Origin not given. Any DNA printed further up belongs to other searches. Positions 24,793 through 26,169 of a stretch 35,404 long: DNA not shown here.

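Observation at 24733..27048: Compositionally foreign GT2 / 55-aa membrane peptide / sortase-like cassette inserted between trhO and an ABC exporter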

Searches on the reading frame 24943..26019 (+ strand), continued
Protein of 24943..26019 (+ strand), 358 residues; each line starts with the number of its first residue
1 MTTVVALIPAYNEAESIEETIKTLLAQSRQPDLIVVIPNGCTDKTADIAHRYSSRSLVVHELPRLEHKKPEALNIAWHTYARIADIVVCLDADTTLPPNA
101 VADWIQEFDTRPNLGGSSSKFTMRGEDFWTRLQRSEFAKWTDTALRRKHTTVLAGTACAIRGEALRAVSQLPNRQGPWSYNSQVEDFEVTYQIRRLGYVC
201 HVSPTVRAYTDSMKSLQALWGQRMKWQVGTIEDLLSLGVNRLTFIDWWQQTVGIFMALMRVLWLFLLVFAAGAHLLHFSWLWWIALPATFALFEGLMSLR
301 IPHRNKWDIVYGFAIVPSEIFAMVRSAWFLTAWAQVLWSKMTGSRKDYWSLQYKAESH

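Call 20: find_encoding_contigs(protein=P0129, flank=8000, max_places=4)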
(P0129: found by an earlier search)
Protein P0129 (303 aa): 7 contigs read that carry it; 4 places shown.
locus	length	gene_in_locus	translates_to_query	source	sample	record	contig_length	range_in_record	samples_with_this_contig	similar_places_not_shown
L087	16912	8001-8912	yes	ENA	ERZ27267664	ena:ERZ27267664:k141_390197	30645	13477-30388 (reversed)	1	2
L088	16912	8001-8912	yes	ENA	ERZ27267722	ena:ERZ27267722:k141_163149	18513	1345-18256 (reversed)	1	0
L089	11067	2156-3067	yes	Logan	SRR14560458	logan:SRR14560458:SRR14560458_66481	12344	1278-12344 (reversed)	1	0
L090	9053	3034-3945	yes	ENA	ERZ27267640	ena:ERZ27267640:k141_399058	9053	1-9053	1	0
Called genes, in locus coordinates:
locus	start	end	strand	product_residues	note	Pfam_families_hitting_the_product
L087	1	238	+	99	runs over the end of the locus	-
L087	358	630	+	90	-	-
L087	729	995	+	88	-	-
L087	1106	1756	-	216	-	PF09335:VTT_dom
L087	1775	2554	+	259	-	PF01386:Ribosomal_L25p, PF14693:Ribosomal_TL5_C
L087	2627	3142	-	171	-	-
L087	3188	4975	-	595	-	PF00664:ABC_membrane, PF02463:SMC_N (weak), PF00005:ABC_tran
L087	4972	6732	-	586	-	PF00664:ABC_membrane, PF00005:ABC_tran, PF02463:SMC_N (weak)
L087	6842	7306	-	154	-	-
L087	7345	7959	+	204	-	-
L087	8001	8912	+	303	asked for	PF17773:UPF0176_N, PF00581:Rhodanese, PF12368:Rhodanese_C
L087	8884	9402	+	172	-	PF00583:Acetyltransf_1, PF13673:Acetyltransf_10, PF13508:Acetyltransf_7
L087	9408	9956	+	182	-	PF01327:Pep_deformylase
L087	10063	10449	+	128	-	PF00903:Glyoxalase (faint)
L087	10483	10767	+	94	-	PF12840:HTH_20, PF01022:HTH_5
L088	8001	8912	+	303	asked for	PF17773:UPF0176_N, PF00581:Rhodanese, PF12368:Rhodanese_C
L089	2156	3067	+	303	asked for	PF17773:UPF0176_N, PF00581:Rhodanese, PF12368:Rhodanese_C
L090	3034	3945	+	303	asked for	PF17773:UPF0176_N, PF00581:Rhodanese, PF12368:Rhodanese_C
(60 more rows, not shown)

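Call 36: search_solved_structures(query=window:24943-26019:+, max_evalue=0.01, show_alignments=2)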
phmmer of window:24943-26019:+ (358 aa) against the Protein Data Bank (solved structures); distinct sequences matched with E-value up to 0.01: 6.
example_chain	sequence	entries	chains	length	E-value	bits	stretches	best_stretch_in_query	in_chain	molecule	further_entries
9hwj_A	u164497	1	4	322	0.00035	22.8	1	4-147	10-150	Undecaprenyl-phosphate 4-deoxy-4-formamido-L-arabinose transferase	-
6yv7_B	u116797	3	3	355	0.00076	21.7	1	4-115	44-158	Glycosyl transferase, family 2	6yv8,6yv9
6yv7_A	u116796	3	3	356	0.00076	21.6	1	4-115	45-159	Glycosyl transferase, family 2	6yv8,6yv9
5mlz_A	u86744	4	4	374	0.0056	18.8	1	4-112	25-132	Dolichol monophosphate mannose synthase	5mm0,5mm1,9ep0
9bhc_C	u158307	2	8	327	0.0056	18.8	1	4-110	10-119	Undecaprenyl-phosphate 4-deoxy-4-formamido-L-arabinose transferase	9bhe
8vxh_A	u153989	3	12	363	0.0071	18.5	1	4-110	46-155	Undecaprenyl-phosphate 4-deoxy-4-formamido-L-arabinose transferase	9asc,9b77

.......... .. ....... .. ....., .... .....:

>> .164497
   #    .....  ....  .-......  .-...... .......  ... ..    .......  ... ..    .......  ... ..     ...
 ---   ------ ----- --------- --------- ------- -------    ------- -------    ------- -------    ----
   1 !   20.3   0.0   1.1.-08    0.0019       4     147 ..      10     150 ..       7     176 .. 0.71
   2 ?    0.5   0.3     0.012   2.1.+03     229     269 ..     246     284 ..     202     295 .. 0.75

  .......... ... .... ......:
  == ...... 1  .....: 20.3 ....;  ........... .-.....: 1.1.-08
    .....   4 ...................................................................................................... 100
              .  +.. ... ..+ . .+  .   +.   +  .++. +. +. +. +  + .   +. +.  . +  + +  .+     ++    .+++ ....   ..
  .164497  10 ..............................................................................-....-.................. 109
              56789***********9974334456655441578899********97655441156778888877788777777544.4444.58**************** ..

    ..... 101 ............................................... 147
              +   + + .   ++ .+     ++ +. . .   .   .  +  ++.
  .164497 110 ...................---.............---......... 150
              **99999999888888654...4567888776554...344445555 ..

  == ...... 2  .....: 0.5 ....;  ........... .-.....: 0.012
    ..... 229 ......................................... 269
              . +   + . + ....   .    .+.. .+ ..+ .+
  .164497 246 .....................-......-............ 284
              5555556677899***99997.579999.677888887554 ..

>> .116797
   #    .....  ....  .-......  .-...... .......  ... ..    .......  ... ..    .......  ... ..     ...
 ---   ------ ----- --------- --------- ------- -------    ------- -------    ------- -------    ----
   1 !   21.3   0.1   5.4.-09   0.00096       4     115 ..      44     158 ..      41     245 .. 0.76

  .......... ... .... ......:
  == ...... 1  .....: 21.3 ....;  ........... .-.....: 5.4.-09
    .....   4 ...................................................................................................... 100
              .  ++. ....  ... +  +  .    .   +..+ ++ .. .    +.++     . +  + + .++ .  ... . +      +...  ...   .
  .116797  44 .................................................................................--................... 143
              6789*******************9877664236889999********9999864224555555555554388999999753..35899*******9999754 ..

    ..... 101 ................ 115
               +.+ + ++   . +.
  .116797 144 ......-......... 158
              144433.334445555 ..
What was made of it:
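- By sequence, the best PDB hits are ArnC and DPMS-type polyprenyl-phosphate transferases (call 36).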

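Call 38: search_protein_families(library=phrogs, proteins=[window:24943-26019:+, L003:7077-7229:+, L003:5855-6004:+], max_evalue=0.01)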
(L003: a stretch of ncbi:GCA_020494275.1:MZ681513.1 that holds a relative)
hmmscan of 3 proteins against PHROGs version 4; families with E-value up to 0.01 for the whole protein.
window:24943-26019:+ (358 aa): 3 families
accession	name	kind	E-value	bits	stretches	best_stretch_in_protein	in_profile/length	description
phrog_22973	-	moron, auxiliary metabolic gene and host takeover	2.2e-34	120.3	1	120-357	189-423/496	glycosyltransferase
phrog_841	-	moron, auxiliary metabolic gene and host takeover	4.1e-08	34.1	1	5-110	5-113/309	GtrB-like O-antigen conversion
phrog_13126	-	moron, auxiliary metabolic gene and host takeover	6e-05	23.4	1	9-103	8-95/394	beta-1,4-glycosyltransferase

L003:7077-7229:+ (50 aa): 1 family
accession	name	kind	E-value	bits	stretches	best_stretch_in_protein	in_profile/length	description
phrog_19158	-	tail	0.0049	15.6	1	6-38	683-715/1309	tail length tape measure protein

L003:5855-6004:+ (49 aa): 0 families

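Call 39: search_dna_similar(query=window:24943-26019:+, collection=phages, mode=protein, max_rows=40, max_evalue=1e-20)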
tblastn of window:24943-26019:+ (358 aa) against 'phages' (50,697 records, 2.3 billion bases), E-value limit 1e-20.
Records with a match: 27; places in all: 27; records where one place covers at least 80% of the query: 17.
Best place of each record, by identity: <60% 27.
By first word of the organism name: Microbacterium 13; Lactobacillus 7; Arthrobacter 3; Brevibacterium 2; Streptococcus 2.
By host as written in the record: Microbacterium paraoxydans NWU1 4; Microbacterium foliorum NRRL B-24224 3; Microbacterium foliorum NRRL B-24224 SEA 2; Arthrobacter globiformis B-2979 2; Brevibacterium fuscum NRRL B-14687 SEA 2; Lactobacillus paracasei 2; - 2; Microbacterium sp. 2; and 6 more.
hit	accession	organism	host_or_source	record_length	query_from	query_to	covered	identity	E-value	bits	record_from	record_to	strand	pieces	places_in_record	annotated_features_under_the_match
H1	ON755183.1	Microbacterium phage Sparcetus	Microbacterium foliorum NRRL B-24224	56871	1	357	100%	56.9%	6e-129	412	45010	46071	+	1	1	65: glycosyltransferase | 64: hypothetical protein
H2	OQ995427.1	Microbacterium phage RikSengupta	Microbacterium foliorum NRRL B-24224 SEA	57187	1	357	100%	56.9%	7e-129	412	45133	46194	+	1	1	65: glycosyltransferase | 64: hypothetical protein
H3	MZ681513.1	Microbacterium phage TinyMiny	Microbacterium foliorum NRRL B-24224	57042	1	357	100%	56.9%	4e-128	410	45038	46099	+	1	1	65: glycosyltransferase | 64: hypothetical protein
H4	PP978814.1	Microbacterium phage Ajin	Microbacterium foliorum NRRL B-24224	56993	1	357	100%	56.6%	6e-128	409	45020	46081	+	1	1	65: glycosyltransferase | 64: hypothetical protein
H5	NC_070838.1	Arthrobacter phage SilentRX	Arthrobacter globiformis B-2979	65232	1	357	100%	50.3%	3e-103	338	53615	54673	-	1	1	79: glycosyltransferase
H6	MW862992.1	Arthrobacter phage SilentRX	Arthrobacter globiformis B-2979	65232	1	357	100%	50.3%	3e-103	338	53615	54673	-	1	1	79: glycosyltransferase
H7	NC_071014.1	Brevibacterium phage Cantare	Brevibacterium fuscum NRRL B-14687 SEA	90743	4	357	99%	50.6%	6e-111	360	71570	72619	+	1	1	95: glycosyltransferase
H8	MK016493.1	Brevibacterium phage Cantare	Brevibacterium fuscum NRRL B-14687 SEA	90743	4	357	99%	50.6%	6e-111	360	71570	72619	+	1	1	95: glycosyltransferase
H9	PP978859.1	Arthrobacter phage AWGoat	Arthrobacter globiformis NRRL B-2880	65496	1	357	100%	46.8%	1e-93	311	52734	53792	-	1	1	77: glycosyltransferase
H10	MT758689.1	Lactobacillus phage Lbab1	Lactobacillus casei BL23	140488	4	357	99%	26.2%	4e-26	115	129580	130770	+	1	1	glycosyltransferase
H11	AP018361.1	Lactobacillus phage T25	Lactobacillus paracasei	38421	4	357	99%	25.5%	3e-25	113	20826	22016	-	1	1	glycosyltransferase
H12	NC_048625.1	Lactobacillus phage T25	Lactobacillus paracasei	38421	4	357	99%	25.5%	3e-25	113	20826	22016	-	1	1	glycosyltransferase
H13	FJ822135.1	Lactobacillus phage Lb338-1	-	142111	4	357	99%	25.5%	8e-25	111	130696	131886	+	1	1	glycosyltransferase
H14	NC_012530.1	Lactobacillus phage Lb338-1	-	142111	4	357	99%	25.5%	8e-25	111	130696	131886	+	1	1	glycosyltransferase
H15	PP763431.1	Microbacterium phage Merry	Microbacterium sp.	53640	3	280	78%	32.4%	6e-25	112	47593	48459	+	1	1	glycosyltransferase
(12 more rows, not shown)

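Call 40: get_annotated_region(hit=H5, flank=2500)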
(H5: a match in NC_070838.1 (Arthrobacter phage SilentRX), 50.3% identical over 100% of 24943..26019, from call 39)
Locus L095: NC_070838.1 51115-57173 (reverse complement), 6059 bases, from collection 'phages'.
description: Arthrobacter phage SilentRX, complete genome.
organism: Arthrobacter phage SilentRX (NCBI taxid 2836091)
taxonomy: Viruses; Duplodnaviria; Heunggongvirae; Uroviricota; Caudoviricetes; Silentrexvirus; Silentrexvirus silentrx
host: Arthrobacter globiformis B-2979; source: soil; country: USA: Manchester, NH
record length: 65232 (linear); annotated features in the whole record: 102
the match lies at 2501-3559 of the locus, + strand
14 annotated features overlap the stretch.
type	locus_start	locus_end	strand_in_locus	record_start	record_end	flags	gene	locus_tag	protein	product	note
CDS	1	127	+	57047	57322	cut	85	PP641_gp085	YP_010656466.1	hypothetical protein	-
CDS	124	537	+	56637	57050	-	84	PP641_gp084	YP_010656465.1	hypothetical protein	-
CDS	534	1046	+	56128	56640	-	83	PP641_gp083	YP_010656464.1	hypothetical protein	-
CDS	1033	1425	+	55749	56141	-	82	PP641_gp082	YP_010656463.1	hypothetical protein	-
CDS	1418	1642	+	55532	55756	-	81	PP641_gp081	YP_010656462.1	hypothetical protein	-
CDS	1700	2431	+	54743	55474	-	80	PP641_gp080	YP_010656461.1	hypothetical protein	-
CDS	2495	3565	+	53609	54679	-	79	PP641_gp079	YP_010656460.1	glycosyltransferase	-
CDS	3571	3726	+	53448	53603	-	78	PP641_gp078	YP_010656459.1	membrane protein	-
CDS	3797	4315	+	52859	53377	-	77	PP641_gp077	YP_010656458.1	hypothetical protein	-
CDS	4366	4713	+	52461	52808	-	76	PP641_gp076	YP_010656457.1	hypothetical protein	-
CDS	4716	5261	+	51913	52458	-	75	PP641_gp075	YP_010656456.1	hypothetical protein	-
CDS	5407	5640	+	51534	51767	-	74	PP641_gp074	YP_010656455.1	hypothetical protein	-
CDS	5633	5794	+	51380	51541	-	73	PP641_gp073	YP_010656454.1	hypothetical protein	-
CDS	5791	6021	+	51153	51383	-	72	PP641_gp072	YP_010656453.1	hypothetical protein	-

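Call 41: get_annotated_region(hit=H7, flank=2500)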
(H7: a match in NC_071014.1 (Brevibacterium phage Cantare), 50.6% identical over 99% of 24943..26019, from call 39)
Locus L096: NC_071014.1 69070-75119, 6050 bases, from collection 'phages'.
description: Brevibacterium phage Cantare, complete genome.
organism: Brevibacterium phage Cantare (NCBI taxid 2338395)
taxonomy: Viruses; Duplodnaviria; Heunggongvirae; Uroviricota; Caudoviricetes; Cantarevirus; Cantarevirus cantare
host: Brevibacterium fuscum NRRL B-14687 SEA; source: soil; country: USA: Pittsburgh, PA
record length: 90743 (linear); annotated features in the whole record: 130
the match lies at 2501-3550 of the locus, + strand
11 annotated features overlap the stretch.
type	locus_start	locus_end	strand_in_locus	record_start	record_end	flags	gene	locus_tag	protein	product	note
CDS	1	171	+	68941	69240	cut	90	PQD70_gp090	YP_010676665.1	hypothetical protein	-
CDS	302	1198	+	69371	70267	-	91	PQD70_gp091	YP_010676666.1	hypothetical protein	-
CDS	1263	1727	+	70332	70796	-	92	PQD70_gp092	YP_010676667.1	hypothetical protein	-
CDS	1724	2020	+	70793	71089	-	93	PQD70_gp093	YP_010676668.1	hypothetical protein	-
CDS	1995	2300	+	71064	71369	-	94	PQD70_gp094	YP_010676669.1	hypothetical protein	-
CDS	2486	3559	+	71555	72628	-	95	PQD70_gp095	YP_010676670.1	glycosyltransferase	-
CDS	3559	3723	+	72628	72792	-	96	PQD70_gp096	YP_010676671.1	hypothetical protein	-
CDS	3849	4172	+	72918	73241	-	97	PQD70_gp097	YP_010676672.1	hypothetical protein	-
CDS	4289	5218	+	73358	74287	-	98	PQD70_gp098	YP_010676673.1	hypothetical protein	-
CDS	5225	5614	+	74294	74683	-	99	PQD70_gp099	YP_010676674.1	hypothetical protein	-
CDS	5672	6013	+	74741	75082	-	100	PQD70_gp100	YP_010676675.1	hypothetical protein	-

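Call 60: predict_structure(alignment_id=A3)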
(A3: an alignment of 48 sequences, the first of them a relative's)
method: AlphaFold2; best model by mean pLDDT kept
length: 358 residues; sequences in the alignment: 48
mean_pLDDT: 94.0   pTM: 0.90
mean pLDDT of the five models: 94.0, 93.9, 93.6, 92.1, 89.6
residues with pLDDT >= 90: 321; 70-90: 36; 50-70: 1; < 50: 0
segments of 3 or more residues with pLDDT < 50: none
pLDDT, mean of each block of 10 residues (from residue 1): 96 96 98 97 97 96 94 98 98 96 98 97 90 91 93 92 98 95 94 98 95 91 93 96 96 95 94 94 92 92 91 90 92 95 87 76
secondary structure, 60 per line:
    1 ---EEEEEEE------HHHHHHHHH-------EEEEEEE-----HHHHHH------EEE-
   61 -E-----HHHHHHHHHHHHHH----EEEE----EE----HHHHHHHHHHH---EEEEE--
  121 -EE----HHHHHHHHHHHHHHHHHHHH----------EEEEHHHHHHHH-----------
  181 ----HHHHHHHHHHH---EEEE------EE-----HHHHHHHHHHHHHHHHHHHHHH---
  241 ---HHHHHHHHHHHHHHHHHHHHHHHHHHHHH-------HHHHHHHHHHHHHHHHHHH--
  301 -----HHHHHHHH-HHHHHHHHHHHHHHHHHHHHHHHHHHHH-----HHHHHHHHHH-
elements in order: E4-10 H17-25 E33-39 H45-50 E57-59 H68-81 E86-89 H100-110 E114-118 H128-147 E158-161 H162-169 H185-195 E199-202 H216-237 H244-272 H280-298 H306-313 H315-342 H348-357
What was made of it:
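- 24943..26019 (+): Minimal membrane GT2 of 358 aa. The GT-A domain starts at the N-terminus and C-terminal membrane helices follow. Signature residues are D43, D91xD93, E185-D186 and QRMKW at 222-226. The AF2 model has pLDDT 94 (call 60).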

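Call 64: fold_search(model_id=the predicted structure, library=pdb)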
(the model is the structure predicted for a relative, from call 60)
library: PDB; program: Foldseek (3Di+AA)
matches with E <= 10: 1359; with E <= 0.001: 458
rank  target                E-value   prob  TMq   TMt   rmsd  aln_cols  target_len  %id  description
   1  7sp7_A                1.3e-15  1.00  0.61  0.45  13.3       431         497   15  Chlorella virus hyaluronan synthase inhibited by UDP (released 2022-04-06)
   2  7sp9_A                4.8e-15  1.00  0.61  0.46  13.4       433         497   13  Chlorella virus Hyaluronan Synthase in the GlcNAc-primed channel-closed state (released 2022-04-06)
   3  8snc_A                6.8e-15  1.00  0.61  0.45  13.3       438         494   14  Chlorella virus Hyaluronan Synthase bound to GlcA extended GlcNAc primer (released 2024-05-01)
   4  8sne_A                1.3e-14  1.00  0.59  0.45  13.6       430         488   15  Chlorella virus Hyaluronan Synthase bound to GlcA extended GlcNAc primer and UDP (released 2024-05-01)
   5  7sp8_A                1.7e-14  1.00  0.64  0.47  13.1       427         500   15  Chlorella virus Hyaluronan Synthase bound to UDP-GlcNAc (released 2022-04-06)
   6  9yq2_A                3.3e-14  1.00  0.65  0.49   7.3       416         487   14  Chlorella virus hyaluronan synthase bound to DDM (released 2025-12-10)
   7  9yq5_A                7.0e-14  1.00  0.59  0.44  13.2       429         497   14  Chlorella virus hyaluronan synthase bound to an inserted UDP-GlcA (released 2025-12-10)
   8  9yq4_A                7.8e-14  1.00  0.67  0.50   7.2       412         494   12  Chlorella virus hyaluronan synthase bound to a proofreading UDP-GlcA (released 2025-12-10)
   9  8smm_A                1.6e-13  1.00  0.59  0.44  15.2       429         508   13  Xenopus laevis hyaluronan synthase 1 (released 2024-05-01)
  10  8smn_A                1.9e-13  1.00  0.65  0.46  13.3       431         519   13  Xenopus laevis hyaluronan synthase 1, nascent HA polymer bound state (released 2024-05-01)
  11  7sp6_A                2.2e-13  1.00  0.59  0.44  13.7       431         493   14  Chlorella virus hyaluronan synthase (released 2022-04-06)
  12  6yv7_B                2.0e-12  1.00  0.66  0.68   4.3       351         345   18  Mannosyltransferase PcManGT from Pyrobaculum calidifontis (released 2020-07-22)
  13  9kqc_A                2.3e-12  1.00  0.69  0.51   7.1       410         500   14  Chlorella virus Hyaluronan Synthase bound to VNAR (released 2025-05-14)
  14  4p00_A                2.3e-12  1.00  0.61  0.31   9.9       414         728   16  Bacterial Cellulose Synthase in complex with cyclic-di-GMP and UDP (released 2014-04-09)
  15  8k3p_A                2.3e-12  1.00  0.56  0.33  12.2       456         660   15  S. cerevisiae Chs1 in complex with polyoxin B (released 2023-10-18)
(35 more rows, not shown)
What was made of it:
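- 24943..26019 (+): Its best PDB folds are Chlorella virus hyaluronan synthase (E 1e-15), Xenopus HAS1, PcManGT, BcsA and chitin synthases (call 64).
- Closest known: Class I hyaluronan synthases, chitin synthases/NodC and BcsA. Same: These are the best structural matches of the AF2 model, E from 1e-15 to 1e-12 (call 64).
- The GT2 model matches HAS, BcsA and chitin synthases (call 64). The GT2 has few membrane helices and could need an extra one (calls 60, 64). The fold matches the small, non-processive PcManGT with the best target-normalised TM-score, 0.68 (call 64). The top fold hits by E-value are processive synthases: HAS, BcsA and chitin synthases (call 64).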
